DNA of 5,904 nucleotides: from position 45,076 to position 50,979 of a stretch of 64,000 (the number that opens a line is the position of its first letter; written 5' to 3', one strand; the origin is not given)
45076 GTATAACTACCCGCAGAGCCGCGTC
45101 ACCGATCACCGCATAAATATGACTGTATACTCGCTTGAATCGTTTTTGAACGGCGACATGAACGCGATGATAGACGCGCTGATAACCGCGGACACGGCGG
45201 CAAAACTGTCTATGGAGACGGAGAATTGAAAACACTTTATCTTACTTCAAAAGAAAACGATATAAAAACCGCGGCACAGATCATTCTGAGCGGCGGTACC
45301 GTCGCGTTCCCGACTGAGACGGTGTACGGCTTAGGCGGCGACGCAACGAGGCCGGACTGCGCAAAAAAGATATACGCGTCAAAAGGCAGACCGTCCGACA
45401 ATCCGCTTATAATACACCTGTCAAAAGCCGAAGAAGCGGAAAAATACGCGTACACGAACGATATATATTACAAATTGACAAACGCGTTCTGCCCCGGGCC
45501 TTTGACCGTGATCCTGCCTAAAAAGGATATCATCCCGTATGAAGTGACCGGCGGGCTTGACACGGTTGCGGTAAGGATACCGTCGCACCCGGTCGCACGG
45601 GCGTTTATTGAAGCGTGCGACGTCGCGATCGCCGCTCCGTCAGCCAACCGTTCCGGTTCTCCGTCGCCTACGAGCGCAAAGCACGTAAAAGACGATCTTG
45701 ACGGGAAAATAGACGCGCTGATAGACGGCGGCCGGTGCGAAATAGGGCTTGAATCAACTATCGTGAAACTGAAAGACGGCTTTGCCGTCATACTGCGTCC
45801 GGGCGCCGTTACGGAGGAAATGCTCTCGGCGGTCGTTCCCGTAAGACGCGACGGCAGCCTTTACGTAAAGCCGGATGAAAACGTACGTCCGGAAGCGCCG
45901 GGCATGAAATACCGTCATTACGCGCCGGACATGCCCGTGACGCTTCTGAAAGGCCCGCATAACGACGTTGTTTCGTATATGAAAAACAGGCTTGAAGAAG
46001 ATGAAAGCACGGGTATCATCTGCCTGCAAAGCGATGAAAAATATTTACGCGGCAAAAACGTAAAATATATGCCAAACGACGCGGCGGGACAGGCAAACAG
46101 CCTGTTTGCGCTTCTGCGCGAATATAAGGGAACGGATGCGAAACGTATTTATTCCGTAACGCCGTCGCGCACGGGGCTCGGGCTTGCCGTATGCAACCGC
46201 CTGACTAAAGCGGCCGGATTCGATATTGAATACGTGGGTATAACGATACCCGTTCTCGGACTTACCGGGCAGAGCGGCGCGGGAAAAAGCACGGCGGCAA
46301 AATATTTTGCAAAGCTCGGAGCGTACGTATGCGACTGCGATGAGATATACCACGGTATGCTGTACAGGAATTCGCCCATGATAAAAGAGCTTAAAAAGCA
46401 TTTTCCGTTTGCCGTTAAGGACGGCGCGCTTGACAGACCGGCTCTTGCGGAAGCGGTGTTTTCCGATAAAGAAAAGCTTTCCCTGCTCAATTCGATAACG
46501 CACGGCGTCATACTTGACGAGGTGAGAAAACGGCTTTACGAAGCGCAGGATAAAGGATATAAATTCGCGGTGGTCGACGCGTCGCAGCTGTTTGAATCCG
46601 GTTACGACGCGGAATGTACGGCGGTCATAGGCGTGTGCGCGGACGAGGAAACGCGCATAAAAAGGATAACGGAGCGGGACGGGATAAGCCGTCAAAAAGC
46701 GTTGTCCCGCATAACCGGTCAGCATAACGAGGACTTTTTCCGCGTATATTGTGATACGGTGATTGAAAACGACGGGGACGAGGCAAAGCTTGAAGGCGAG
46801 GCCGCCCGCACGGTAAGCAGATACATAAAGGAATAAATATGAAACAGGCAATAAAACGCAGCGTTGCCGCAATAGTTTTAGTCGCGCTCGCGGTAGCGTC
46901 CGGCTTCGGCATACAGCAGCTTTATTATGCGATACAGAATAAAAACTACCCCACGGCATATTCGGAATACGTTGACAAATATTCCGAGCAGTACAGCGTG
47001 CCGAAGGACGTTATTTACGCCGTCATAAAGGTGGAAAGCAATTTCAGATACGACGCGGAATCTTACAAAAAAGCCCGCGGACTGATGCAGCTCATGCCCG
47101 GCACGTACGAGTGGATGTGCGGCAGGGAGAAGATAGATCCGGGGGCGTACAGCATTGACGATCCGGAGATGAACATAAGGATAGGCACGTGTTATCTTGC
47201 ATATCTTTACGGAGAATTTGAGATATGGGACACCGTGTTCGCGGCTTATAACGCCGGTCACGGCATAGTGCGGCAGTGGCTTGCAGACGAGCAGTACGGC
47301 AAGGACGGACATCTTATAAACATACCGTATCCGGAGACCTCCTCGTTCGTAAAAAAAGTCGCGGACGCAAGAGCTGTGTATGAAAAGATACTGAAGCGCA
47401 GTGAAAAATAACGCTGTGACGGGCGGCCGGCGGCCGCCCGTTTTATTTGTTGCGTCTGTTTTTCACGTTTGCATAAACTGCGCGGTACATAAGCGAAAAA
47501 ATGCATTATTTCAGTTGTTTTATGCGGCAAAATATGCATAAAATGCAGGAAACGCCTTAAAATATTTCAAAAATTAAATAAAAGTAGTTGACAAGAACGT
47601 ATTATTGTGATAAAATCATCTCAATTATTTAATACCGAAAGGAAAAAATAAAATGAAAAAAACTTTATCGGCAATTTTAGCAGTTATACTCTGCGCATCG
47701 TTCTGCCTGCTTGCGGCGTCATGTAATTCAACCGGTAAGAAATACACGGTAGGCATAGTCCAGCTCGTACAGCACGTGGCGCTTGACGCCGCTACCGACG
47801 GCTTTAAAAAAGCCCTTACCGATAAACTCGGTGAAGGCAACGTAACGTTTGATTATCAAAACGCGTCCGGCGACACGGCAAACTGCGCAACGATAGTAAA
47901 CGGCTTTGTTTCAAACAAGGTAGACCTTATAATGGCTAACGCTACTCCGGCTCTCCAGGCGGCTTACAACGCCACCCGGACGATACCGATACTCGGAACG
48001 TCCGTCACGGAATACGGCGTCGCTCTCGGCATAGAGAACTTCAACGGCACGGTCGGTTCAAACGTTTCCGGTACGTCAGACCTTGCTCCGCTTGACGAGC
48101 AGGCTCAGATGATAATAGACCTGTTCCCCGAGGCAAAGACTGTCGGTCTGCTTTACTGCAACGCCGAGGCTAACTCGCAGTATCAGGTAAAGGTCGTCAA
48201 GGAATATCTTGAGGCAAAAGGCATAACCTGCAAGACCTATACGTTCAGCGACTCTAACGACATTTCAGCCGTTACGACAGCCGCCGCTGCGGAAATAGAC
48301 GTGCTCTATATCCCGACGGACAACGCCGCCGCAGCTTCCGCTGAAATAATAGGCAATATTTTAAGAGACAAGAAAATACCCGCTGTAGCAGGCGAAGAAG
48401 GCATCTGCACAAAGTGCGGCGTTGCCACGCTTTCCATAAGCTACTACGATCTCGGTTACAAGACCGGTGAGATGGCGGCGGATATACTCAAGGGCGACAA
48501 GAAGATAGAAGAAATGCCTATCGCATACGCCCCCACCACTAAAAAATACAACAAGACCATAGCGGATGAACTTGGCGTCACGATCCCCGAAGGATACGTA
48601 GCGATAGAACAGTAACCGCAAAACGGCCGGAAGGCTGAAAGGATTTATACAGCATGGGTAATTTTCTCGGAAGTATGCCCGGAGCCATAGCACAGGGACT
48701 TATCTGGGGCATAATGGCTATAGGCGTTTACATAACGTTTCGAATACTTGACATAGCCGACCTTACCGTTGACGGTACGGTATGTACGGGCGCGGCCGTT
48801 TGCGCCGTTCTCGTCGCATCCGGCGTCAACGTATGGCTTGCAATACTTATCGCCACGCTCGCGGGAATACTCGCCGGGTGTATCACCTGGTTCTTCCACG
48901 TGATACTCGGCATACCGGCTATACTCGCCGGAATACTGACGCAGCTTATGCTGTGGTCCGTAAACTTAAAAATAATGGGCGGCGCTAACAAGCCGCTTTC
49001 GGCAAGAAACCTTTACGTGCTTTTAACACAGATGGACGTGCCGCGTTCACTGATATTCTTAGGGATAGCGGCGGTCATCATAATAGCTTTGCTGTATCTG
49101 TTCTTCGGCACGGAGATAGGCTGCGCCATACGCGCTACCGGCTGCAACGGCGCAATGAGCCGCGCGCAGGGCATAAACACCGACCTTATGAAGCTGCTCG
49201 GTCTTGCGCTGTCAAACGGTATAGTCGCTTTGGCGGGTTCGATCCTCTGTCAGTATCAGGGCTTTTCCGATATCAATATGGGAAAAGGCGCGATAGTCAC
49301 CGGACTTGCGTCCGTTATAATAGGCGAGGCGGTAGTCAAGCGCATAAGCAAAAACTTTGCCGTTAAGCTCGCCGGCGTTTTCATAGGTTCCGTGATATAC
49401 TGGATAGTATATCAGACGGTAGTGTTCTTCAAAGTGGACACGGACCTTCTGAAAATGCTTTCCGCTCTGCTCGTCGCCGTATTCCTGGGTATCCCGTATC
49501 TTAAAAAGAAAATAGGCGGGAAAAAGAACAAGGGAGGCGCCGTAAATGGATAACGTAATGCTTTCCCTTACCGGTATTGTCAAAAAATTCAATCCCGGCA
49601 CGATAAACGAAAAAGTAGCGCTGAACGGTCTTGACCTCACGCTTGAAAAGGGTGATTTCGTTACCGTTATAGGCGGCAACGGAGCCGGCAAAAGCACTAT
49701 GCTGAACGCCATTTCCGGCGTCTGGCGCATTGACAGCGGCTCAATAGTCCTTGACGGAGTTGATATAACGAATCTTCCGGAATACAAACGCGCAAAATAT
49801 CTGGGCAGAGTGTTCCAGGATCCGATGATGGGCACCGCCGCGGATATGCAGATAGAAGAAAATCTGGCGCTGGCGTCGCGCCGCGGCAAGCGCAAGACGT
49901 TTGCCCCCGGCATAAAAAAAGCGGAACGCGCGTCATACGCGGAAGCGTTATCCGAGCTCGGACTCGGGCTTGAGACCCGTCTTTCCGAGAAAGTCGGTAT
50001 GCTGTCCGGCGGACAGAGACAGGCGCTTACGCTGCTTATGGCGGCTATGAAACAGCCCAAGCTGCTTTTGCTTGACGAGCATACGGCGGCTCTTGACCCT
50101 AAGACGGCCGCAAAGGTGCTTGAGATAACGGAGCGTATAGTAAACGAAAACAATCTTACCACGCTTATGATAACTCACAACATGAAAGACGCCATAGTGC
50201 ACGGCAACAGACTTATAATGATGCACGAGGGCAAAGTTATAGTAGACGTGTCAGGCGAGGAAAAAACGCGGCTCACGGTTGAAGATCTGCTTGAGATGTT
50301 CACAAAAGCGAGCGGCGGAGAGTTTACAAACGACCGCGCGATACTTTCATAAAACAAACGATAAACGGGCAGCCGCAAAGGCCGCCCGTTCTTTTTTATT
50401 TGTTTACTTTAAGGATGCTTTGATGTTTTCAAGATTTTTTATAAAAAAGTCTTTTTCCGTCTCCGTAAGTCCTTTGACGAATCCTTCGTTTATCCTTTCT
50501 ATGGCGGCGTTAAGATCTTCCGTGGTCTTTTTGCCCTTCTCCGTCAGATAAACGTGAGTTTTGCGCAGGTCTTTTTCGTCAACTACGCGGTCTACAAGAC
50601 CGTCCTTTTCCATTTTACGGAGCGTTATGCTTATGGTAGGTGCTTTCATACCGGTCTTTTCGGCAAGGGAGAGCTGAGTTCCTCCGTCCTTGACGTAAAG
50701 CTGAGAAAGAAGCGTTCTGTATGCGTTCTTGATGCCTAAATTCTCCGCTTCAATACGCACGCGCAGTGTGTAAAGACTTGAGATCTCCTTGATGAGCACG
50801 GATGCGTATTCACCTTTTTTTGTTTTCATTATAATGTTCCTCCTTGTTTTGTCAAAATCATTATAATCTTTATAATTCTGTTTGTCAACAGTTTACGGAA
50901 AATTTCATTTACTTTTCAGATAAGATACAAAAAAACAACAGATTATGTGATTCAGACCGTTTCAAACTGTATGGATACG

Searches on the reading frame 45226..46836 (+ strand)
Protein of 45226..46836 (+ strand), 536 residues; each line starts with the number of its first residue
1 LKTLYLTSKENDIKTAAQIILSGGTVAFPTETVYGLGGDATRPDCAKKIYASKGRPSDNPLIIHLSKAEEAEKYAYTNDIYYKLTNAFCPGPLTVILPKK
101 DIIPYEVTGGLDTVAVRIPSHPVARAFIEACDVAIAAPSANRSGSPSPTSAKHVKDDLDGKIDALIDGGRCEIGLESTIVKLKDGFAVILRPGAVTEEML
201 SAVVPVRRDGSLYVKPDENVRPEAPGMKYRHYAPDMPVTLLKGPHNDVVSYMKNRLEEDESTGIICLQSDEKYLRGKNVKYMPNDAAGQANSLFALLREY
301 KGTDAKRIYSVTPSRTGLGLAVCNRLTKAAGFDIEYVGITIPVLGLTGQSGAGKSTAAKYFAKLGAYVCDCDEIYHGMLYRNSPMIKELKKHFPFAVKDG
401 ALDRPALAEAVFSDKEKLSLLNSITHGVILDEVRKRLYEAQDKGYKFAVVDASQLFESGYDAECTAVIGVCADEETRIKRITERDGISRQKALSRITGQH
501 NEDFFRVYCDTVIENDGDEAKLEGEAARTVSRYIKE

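Call 87: search_protein_families(library=pfam, proteins=[window:45226-46836:+], max_evalue=0.0001)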
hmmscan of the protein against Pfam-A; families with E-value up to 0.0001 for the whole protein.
window:45226-46836:+ (536 aa): 4 families
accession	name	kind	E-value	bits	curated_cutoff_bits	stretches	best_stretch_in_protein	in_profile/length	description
PF01300.24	Sua5_yciO_yrdC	-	1.3e-57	194.6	25.1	1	19-193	2-178/178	Telomere recombination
PF01121.26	CoaE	-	1.1e-37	129.9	27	1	343-518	2-177/180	Dephospho-CoA kinase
PF03481.19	Sua5_C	-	4.7e-28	98.8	22.9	1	195-331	1-136/136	Threonylcarbamoyl-AMP synthase, C-terminal domain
PF13238.12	AAA_18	-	1.5e-05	25.9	29.4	1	345-487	2-114/128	AAA domain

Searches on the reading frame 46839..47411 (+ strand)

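Call 87: search_protein_families(library=pfam, proteins=[window:46839-47411:+], max_evalue=0.0001)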
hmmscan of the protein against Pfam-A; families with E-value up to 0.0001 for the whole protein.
window:46839-47411:+ (190 aa): 1 family
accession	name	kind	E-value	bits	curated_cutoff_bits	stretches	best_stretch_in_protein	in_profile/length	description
PF01464.25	SLT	-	9.6e-28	96.5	21.3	1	44-153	2-110/117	Transglycosylase SLT domain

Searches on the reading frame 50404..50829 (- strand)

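Call 87: search_protein_families(library=pfam, proteins=[window:50404-50829:-], max_evalue=0.0001)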
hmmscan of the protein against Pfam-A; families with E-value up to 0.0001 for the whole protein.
window:50404-50829:- (141 aa): 5 families
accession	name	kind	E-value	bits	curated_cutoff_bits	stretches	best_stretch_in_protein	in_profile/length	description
PF01047.28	MarR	-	4.7e-08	33.2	24.6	1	40-90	8-58/59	MarR family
PF12802.13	MarR_2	-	3e-07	30.9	27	1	32-89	2-60/61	MarR family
PF22381.2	Staph_reg_Sar_Rot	-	3.6e-07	30.6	27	1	41-106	20-85/85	Transcriptional regulator SarA/Rot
PF13463.12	HTH_27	-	1.4e-06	28.9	22.2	1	55-99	24-68/68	Winged helix DNA-binding domain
PF04458.17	DUF505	-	9.1e-05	21.5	28.7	1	65-133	366-433/622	Protein of unknown function (DUF505)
